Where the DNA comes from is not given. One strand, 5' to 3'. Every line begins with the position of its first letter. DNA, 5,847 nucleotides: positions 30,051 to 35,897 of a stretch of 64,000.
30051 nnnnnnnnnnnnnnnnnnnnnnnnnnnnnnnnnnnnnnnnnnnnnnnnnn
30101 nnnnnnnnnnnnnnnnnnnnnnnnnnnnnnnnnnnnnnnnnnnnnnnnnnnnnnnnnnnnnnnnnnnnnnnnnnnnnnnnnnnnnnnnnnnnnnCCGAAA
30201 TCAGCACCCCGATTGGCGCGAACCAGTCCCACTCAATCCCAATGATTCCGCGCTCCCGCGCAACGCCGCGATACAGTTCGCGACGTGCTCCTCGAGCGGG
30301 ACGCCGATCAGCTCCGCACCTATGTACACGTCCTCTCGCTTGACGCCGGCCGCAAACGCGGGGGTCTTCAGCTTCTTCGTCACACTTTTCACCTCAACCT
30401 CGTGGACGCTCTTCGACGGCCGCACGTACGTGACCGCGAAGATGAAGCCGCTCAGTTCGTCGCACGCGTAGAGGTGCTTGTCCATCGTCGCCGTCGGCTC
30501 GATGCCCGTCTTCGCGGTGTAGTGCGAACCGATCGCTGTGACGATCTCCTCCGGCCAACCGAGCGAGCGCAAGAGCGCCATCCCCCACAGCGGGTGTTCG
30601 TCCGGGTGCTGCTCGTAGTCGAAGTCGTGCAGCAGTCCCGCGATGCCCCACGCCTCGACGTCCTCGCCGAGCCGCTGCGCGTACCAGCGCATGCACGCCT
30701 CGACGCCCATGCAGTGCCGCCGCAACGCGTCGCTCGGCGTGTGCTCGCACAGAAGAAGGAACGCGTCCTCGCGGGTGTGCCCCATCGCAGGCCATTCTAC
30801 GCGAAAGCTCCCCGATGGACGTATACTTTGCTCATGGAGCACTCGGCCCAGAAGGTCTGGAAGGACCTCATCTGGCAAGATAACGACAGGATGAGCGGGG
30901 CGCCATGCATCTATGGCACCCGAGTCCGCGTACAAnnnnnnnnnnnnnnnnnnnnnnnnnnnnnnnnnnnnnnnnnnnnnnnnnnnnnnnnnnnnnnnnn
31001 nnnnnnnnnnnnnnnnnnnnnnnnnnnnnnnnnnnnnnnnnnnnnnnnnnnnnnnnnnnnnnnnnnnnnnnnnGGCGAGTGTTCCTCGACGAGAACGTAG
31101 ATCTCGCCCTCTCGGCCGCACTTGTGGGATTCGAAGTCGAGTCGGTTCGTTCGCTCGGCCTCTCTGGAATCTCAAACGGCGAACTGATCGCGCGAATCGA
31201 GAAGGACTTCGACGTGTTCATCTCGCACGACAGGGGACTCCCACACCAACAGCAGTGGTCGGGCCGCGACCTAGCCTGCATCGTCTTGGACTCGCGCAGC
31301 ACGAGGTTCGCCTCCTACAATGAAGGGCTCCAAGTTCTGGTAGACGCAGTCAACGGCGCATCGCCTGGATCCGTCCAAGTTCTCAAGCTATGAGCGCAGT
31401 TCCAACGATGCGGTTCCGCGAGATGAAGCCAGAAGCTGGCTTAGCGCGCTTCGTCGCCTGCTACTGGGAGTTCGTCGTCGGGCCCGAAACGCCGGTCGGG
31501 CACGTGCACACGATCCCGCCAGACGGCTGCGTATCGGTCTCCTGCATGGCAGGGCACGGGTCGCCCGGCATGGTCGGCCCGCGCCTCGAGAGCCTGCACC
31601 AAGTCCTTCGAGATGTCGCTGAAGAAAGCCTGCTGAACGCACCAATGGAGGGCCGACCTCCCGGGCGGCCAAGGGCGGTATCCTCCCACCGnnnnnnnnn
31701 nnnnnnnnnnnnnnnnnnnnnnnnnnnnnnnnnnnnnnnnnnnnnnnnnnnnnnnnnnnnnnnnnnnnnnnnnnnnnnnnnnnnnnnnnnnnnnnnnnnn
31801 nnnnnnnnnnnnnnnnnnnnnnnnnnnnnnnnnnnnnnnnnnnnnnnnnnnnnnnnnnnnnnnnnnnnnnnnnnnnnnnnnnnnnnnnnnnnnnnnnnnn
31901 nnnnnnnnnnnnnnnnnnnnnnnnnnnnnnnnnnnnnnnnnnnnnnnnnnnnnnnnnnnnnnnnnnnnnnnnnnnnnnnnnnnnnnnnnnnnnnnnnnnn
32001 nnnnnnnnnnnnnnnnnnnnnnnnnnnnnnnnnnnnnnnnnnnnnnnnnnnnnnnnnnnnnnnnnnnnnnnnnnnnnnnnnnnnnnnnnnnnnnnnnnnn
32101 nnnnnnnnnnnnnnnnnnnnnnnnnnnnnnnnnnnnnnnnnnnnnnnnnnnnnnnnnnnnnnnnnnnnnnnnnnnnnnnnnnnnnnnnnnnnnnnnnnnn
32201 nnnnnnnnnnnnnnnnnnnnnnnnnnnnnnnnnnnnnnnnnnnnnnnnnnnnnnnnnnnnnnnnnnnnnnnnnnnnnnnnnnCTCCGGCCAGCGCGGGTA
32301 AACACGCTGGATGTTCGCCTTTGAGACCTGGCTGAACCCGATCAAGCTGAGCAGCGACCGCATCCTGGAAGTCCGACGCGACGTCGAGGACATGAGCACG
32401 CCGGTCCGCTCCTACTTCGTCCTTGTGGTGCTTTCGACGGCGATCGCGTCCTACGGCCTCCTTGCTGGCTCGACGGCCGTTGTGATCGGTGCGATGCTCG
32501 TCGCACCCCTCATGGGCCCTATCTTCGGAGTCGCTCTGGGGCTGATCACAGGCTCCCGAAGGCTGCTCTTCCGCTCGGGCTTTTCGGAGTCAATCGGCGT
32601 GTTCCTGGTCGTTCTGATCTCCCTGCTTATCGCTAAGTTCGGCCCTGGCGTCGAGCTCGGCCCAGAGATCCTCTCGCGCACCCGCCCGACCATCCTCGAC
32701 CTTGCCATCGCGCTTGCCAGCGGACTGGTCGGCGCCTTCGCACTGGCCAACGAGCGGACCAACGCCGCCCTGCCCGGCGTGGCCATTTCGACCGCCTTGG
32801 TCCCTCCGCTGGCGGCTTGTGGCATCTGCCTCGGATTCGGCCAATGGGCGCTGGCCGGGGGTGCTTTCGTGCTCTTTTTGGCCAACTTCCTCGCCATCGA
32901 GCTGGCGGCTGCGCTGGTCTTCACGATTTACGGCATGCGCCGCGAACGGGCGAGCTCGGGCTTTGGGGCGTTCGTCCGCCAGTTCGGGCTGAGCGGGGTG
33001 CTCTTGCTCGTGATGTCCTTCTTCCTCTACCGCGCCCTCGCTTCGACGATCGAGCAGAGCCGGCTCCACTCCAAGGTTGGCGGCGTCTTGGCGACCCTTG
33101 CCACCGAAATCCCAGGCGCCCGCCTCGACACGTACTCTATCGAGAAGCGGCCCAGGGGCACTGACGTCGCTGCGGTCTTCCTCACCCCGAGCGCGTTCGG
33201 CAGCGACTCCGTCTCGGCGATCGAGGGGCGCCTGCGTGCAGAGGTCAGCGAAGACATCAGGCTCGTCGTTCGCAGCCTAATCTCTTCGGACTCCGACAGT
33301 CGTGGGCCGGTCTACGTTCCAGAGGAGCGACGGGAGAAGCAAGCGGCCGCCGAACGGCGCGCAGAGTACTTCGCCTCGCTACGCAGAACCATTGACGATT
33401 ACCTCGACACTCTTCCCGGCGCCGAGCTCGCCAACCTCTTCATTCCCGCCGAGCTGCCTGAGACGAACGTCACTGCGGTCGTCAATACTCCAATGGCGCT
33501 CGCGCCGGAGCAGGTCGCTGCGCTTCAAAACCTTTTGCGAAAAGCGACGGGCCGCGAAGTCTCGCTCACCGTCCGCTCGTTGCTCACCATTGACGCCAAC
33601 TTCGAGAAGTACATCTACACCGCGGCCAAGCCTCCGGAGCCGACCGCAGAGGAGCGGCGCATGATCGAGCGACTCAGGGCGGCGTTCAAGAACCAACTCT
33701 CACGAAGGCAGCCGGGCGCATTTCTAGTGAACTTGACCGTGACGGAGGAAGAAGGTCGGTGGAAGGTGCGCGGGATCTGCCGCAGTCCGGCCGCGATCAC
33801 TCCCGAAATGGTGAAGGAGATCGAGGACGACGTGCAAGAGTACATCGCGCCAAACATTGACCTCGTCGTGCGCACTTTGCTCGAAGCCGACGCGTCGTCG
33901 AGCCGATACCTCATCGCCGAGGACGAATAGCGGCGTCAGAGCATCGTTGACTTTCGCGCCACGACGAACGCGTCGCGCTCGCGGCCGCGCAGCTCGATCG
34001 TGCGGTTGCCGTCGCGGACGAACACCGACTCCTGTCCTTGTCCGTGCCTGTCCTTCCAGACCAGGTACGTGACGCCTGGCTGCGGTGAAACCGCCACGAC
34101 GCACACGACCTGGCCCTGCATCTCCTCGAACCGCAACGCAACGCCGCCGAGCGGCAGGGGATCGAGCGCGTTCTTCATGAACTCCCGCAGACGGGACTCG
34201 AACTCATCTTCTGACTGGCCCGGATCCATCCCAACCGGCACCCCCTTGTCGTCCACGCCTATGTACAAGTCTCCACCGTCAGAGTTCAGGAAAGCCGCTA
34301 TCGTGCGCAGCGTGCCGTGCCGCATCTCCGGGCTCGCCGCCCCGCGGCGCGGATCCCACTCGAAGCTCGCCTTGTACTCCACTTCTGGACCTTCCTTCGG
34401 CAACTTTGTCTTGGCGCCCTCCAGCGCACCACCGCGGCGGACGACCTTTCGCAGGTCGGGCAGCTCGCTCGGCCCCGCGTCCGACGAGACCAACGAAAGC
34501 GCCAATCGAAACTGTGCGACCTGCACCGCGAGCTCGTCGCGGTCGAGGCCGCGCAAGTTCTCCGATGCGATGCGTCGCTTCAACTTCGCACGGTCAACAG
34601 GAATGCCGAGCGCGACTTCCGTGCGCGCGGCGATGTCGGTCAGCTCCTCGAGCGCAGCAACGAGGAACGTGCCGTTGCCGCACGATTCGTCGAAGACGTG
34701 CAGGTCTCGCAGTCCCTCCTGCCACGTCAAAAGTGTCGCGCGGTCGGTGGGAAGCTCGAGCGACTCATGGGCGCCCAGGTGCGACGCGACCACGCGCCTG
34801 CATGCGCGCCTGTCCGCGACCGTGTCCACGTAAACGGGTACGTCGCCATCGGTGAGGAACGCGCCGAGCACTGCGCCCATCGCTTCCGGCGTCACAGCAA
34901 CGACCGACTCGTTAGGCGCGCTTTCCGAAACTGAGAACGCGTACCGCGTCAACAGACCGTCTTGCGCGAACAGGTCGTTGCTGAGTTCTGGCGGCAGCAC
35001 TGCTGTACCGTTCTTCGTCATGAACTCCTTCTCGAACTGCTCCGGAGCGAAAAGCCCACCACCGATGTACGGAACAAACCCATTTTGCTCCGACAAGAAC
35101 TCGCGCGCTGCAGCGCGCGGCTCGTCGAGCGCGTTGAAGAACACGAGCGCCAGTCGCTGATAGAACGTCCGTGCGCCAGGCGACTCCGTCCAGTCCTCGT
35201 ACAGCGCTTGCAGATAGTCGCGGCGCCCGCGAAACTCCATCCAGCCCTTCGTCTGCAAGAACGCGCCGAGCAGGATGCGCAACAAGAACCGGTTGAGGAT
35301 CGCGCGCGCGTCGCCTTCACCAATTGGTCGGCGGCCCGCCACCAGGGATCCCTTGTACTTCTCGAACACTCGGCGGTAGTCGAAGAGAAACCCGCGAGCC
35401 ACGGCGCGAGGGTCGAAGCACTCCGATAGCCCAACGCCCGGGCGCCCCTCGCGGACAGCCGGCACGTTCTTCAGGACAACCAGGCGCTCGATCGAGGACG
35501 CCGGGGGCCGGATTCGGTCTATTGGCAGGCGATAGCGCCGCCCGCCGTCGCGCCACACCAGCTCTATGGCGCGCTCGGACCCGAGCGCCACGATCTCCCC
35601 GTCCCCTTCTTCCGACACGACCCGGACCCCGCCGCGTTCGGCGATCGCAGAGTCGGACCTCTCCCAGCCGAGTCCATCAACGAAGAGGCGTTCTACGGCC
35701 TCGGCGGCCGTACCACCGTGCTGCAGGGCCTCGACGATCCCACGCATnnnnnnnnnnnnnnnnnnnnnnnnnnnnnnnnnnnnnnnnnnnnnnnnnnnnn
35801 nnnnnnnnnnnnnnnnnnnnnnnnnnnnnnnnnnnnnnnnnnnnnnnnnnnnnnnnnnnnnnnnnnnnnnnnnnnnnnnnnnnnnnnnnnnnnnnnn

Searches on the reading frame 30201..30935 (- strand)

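Call 53: search_protein_families(library=pfam, proteins=[window:30201-30935:-], max_evalue=0.001)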
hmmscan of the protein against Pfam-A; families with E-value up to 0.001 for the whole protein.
window:30201-30935:- (244 aa): 1 family
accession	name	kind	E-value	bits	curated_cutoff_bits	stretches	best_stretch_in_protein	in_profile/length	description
PF01966.28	HD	-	4.7e-08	33.8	22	1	73-144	3-91/116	HD domain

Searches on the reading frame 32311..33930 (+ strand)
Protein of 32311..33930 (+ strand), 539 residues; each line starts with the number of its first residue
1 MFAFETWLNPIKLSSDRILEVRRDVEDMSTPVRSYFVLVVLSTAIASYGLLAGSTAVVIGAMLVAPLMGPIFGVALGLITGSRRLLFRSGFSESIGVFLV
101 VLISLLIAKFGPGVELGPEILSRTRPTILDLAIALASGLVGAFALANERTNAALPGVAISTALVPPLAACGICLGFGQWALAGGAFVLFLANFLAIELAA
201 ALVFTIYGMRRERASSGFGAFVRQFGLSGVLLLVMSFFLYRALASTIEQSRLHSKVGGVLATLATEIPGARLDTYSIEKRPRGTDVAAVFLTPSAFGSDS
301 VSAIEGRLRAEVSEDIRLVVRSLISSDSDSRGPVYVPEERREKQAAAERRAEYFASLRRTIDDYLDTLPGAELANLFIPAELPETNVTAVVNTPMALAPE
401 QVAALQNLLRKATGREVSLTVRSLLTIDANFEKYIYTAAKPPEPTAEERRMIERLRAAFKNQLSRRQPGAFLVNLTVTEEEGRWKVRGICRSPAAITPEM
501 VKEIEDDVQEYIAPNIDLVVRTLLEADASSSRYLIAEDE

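Call 7: search_protein_families(library=pfam, proteins=[window:32311-33930:+], max_evalue=0.001)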
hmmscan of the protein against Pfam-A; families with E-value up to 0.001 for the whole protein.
window:32311-33930:+ (539 aa): 1 family
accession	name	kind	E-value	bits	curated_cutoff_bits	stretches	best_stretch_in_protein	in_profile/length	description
PF04087.19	DUF389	-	4.6e-40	137.3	23.9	1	62-196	1-135/137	Domain of unknown function (DUF389)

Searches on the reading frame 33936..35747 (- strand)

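Call 7: search_protein_families(library=pfam, proteins=[window:33936-35747:-], max_evalue=0.001)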
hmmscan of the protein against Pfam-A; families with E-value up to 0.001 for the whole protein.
window:33936-35747:- (603 aa): 3 families
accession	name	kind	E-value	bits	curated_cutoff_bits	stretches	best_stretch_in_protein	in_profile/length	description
PF04326.19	SLFN_AlbA_2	-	2.2e-14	54.4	25.3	1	452-585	1-116/118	Schlafen, AlbA_2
PF20473.4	MmeI_Mtase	-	8.2e-08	32.2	27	1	336-417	8-84/259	MmeI, DNA-methyltransferase domain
PF20465.4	MmeI_hel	-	0.00036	21.7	27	1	151-233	3-75/75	MmeI, helicase spacer domain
